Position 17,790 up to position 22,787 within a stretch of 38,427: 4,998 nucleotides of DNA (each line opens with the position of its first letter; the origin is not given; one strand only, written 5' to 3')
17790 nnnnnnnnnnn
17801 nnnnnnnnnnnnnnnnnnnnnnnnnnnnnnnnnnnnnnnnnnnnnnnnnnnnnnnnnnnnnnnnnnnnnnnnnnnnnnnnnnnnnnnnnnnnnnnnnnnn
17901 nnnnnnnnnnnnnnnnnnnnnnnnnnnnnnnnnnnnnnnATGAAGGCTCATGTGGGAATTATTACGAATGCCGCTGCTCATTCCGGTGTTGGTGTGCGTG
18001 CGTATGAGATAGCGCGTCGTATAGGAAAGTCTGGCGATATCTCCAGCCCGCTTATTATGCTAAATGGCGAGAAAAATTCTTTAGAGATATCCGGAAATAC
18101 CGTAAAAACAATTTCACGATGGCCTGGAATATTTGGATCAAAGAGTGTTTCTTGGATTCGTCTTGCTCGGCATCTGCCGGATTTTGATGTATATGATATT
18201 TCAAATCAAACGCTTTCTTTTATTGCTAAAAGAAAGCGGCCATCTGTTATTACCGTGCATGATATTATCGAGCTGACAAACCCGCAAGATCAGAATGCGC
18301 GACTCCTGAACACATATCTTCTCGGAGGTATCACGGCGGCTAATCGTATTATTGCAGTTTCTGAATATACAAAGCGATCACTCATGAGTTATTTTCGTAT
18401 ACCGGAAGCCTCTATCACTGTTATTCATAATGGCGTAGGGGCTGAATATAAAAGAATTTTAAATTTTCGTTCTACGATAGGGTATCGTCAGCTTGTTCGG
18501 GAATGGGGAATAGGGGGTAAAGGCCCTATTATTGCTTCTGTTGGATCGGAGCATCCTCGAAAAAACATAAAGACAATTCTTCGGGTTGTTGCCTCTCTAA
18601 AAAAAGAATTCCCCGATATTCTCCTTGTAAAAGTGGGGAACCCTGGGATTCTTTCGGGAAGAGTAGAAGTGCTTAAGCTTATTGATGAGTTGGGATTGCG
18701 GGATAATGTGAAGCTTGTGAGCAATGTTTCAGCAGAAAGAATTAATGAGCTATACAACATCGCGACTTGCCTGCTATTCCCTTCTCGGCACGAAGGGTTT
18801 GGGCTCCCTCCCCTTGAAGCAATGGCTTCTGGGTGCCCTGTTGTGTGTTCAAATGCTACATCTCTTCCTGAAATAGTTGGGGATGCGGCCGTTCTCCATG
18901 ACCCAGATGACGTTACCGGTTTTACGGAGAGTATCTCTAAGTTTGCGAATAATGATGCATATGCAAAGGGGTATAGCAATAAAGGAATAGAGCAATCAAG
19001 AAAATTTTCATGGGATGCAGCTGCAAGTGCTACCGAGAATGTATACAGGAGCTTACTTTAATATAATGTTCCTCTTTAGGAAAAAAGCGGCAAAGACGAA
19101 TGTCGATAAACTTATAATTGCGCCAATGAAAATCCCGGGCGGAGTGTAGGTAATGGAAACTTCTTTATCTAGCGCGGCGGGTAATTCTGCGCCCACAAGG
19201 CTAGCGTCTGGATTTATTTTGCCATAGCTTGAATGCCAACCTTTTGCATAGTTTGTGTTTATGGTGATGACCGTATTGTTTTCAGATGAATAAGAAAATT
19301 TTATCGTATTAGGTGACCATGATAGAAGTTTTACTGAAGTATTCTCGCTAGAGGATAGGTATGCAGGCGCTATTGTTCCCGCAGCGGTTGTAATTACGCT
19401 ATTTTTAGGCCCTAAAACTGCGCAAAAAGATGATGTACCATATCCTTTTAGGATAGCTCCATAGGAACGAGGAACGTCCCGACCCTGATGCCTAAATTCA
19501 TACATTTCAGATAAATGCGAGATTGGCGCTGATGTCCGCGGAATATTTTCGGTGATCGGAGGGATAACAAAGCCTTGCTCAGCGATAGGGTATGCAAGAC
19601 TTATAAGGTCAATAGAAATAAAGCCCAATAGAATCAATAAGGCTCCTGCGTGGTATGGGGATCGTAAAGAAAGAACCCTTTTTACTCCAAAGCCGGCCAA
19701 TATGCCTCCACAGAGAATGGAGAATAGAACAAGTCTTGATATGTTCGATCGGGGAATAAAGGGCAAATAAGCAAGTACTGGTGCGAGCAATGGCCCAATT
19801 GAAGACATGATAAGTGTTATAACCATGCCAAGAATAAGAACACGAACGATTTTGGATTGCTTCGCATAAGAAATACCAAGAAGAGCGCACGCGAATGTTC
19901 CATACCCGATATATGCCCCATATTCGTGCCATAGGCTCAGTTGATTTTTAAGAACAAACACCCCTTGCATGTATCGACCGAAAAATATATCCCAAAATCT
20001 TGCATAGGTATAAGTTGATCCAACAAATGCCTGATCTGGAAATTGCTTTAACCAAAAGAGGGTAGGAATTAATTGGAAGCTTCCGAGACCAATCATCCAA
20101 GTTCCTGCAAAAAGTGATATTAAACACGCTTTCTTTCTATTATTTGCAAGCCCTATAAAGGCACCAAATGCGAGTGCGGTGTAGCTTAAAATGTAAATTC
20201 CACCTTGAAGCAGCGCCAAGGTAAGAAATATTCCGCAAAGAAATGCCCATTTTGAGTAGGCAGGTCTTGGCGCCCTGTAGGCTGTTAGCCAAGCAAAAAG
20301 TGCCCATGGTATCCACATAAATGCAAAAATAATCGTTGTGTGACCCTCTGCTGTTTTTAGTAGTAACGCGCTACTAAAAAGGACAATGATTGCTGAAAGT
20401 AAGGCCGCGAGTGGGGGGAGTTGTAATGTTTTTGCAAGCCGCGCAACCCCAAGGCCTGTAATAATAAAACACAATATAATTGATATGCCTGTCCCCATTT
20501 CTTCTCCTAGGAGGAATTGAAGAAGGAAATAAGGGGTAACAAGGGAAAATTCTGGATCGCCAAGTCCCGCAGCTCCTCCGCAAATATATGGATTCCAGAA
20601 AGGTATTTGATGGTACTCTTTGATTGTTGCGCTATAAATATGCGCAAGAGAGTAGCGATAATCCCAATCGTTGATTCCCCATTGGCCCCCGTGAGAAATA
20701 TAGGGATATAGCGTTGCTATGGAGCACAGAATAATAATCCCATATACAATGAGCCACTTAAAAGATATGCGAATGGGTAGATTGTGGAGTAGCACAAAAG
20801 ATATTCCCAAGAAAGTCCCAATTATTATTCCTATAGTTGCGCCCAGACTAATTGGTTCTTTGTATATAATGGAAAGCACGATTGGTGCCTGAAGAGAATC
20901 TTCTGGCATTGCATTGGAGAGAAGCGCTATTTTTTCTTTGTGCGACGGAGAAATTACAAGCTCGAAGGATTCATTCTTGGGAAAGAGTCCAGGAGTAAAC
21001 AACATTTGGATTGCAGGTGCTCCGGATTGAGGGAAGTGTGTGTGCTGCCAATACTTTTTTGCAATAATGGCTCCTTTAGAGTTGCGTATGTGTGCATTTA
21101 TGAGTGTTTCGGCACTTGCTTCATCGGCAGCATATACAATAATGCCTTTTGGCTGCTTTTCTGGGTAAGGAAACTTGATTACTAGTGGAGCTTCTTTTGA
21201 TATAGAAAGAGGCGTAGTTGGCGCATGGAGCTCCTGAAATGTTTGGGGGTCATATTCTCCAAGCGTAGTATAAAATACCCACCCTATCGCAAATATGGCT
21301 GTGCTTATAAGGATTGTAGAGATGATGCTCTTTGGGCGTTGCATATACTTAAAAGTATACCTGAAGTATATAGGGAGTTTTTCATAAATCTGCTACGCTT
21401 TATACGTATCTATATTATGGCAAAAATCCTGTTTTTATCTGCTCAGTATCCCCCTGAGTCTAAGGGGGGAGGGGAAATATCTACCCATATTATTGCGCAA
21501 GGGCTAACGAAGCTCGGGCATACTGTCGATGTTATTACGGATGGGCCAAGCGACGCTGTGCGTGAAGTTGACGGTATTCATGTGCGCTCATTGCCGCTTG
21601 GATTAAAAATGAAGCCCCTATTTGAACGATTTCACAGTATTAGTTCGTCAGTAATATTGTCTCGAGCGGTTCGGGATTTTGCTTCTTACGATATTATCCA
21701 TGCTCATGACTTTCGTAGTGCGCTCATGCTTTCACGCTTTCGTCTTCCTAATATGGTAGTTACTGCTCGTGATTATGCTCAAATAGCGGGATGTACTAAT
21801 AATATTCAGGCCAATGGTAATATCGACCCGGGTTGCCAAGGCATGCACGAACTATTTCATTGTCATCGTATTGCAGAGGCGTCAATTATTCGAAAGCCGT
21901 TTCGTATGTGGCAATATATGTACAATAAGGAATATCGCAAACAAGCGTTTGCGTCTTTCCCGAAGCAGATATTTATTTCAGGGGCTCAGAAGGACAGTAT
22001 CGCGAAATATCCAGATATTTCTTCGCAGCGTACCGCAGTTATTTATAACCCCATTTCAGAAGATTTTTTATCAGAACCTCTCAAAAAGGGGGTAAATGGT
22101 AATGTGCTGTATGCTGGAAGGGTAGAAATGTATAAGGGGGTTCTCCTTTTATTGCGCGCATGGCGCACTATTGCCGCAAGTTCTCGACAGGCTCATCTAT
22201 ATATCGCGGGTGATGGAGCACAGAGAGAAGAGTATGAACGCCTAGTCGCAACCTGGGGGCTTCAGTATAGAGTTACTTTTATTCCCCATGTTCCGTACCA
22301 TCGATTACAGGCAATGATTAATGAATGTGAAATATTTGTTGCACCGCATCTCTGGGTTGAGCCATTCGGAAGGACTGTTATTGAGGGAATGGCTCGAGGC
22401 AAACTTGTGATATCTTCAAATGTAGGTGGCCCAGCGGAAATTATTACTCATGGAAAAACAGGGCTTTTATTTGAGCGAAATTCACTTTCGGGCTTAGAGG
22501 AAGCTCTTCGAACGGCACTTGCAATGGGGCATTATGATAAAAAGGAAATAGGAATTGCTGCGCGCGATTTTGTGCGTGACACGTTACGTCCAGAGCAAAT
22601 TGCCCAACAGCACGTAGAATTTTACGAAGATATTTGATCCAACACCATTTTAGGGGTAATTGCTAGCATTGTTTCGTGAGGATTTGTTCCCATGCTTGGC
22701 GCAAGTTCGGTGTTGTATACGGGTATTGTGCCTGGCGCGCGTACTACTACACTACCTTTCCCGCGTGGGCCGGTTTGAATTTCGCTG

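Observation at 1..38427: Whole window is one GT-C-rich, two-compartment glycan assembly locus (at least seven GT-C-like paralogues)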

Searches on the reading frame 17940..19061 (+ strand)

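Call 5: search_protein_families(library=pfam, proteins=[window:17940-19061:+], max_evalue=0.01)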
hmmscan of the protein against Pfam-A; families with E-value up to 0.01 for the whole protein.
window:17940-19061:+ (373 aa): 6 families
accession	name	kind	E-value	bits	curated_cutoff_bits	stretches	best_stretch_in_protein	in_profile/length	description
PF00534.26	Glycos_transf_1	-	2e-33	115.8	26.4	1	187-350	7-170/172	Glycosyl transferases group 1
PF13692.12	Glyco_trans_1_4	-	8.7e-25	88.1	27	1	196-337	2-141/142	Glycosyl transferases group 1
PF13439.12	Glyco_transf_4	-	5.8e-15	56.2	28.5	1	16-166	3-166/170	Glycosyltransferase Family 4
PF20706.3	GT4-conflict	-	5.8e-09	35.9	26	1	264-315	271-322/385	Family 4 Glycosyltransferase in conflict systems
PF13524.12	Glyco_trans_1_2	-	4.6e-05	23.8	25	1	256-354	28-130/144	Glycosyl transferase-like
PF13579.12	Glyco_trans_4_4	-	0.00022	22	29.7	1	16-165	2-158/158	Glycosyl transferase 4-like domain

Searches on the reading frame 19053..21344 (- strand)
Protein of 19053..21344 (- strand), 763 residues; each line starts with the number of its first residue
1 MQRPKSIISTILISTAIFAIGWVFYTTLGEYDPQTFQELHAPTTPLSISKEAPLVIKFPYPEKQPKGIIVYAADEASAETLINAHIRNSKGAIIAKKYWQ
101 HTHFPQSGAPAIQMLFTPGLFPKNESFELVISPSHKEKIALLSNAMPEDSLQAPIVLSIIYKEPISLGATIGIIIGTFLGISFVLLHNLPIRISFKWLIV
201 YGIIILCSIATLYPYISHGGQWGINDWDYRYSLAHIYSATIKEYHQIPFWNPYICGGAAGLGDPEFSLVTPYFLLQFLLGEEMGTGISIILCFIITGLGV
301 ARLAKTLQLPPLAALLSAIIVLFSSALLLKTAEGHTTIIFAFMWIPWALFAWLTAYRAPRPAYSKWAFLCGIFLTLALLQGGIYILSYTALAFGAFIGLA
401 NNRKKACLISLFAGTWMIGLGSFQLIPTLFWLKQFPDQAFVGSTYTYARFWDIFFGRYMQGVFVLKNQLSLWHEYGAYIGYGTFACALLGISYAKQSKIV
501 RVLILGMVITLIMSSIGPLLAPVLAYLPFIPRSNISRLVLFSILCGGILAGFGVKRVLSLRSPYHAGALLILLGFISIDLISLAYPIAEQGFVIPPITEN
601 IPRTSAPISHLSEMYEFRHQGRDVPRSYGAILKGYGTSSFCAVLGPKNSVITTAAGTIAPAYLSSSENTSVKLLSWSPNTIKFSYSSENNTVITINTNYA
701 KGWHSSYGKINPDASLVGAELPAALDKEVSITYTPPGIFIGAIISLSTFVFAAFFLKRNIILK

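Call 5: search_protein_families(library=pfam, proteins=[window:19053-21344:-], max_evalue=0.01)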
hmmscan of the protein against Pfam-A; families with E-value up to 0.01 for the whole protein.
window:19053-21344:- (763 aa): 0 families

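Call 9: search_protein_families(library=ncbifam, proteins=[window:19053-21344:-], max_evalue=0.1)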
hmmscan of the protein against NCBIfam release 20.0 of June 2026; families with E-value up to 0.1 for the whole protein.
window:19053-21344:- (763 aa): 0 families

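Call 11: find_encoding_contigs(protein=window:19053-21344:-, flank=10000, max_places=6)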
Protein window:19053-21344:- (763 aa): no gene with exactly this product is on record in the collection.

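Call 12: search_solved_structures(query=window:19053-21344:-, max_evalue=10)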
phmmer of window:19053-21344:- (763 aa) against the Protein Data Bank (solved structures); distinct sequences matched with E-value up to 10: 0.

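Call 24: find_homologous_proteins(query=window:19053-21284:-, max_evalue=0.00001)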
Query window:19053-21284:- (743 aa): 40 proteins with E <= 0.00001 among 8000 candidates.
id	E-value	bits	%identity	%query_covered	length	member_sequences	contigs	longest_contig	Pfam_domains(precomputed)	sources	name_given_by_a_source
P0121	0.0e+0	1448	100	87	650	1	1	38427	-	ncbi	-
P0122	0.0e+0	1420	83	100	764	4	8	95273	-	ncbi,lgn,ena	-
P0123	1.4e-251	855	52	100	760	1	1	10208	-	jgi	jgi:hypothetical protein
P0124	7.3e-250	849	51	100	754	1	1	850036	-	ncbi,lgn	-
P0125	3.3e-245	834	52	99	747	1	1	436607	PF09586.17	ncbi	-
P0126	1.5e-242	825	50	99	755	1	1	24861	PF09586.17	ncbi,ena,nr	ncbi:MAG: YfhO family protein [bacterium]|nr:YfhO family protein [bacterium]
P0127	1.5e-239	815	50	99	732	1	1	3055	-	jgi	-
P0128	1.5e-238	812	51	98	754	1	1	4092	-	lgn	-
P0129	4.3e-238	810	53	99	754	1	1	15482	PF09586.17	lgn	-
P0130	1.3e-232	792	51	98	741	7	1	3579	PF09586.17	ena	-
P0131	7.7e-232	790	50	97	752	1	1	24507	-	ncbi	-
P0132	1.5e-215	736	47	98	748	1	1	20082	-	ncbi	-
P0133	4.2e-214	731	47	95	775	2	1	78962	-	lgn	-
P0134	1.2e-208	713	47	99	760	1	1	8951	-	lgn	-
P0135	2.3e-201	689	45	97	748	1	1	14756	-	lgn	-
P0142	6.7e-132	459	35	95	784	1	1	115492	PF09586.17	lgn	-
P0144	2.0e-129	451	37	91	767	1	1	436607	PF09586.17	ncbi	-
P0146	2.7e-126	441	33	99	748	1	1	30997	PF09586.17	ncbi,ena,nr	ncbi:MAG: hypothetical protein O3A36_02790 [bacterium]|nr:hypothetical protein [bacterium]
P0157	1.0e-114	402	37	76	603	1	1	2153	PF09586.17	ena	-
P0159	6.1e-25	106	25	75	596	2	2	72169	PF09586.17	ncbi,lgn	-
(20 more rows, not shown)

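Call 58: search_protein_families(library=pfam, proteins=[window:19053-21284:-], max_evalue=10)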
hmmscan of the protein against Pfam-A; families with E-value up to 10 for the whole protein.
window:19053-21284:- (743 aa): 0 families

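Call 71: search_solved_structures(query=A3, max_evalue=10)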
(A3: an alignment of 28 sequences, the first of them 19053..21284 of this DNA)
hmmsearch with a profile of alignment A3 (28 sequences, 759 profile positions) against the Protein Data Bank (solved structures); distinct sequences matched with E-value up to 10: 0.

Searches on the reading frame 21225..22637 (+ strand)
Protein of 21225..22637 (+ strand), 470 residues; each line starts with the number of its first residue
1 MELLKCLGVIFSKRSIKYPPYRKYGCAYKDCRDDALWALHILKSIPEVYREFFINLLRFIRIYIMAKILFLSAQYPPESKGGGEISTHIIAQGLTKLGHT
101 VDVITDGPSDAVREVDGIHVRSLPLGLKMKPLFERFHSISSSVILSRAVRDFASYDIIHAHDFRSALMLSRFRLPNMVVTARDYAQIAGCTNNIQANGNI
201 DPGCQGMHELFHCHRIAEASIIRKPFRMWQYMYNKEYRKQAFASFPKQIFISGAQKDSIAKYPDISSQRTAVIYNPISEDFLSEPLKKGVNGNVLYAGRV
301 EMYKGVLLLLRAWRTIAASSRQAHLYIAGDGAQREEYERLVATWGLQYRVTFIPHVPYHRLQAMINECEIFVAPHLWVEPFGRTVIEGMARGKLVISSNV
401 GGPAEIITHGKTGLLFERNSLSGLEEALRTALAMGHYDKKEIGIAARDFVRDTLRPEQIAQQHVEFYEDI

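Call 5: search_protein_families(library=pfam, proteins=[window:21225-22637:+], max_evalue=0.01)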
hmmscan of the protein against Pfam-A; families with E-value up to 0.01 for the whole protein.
window:21225-22637:+ (470 aa): 6 families
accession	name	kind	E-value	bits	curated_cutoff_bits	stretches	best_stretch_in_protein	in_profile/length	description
PF00534.26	Glycos_transf_1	-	4.6e-34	117.9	26.4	1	294-435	18-159/172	Glycosyl transferases group 1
PF13692.12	Glyco_trans_1_4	-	6.2e-30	104.8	27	1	293-432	3-140/142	Glycosyl transferases group 1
PF13439.12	Glyco_transf_4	-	7.8e-16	59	28.5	1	81-280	2-169/170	Glycosyltransferase Family 4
PF13579.12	Glyco_trans_4_4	-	3.1e-09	37.8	29.7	1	81-181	1-101/158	Glycosyl transferase 4-like domain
PF08323.17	Glyco_transf_5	-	0.0016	18.7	22.7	0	141-168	115-142/239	Starch synthase catalytic domain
PF13477.12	Glyco_trans_4_2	-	0.0026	18.3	23.4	1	87-170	13-90/139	Glycosyl transferase 4-like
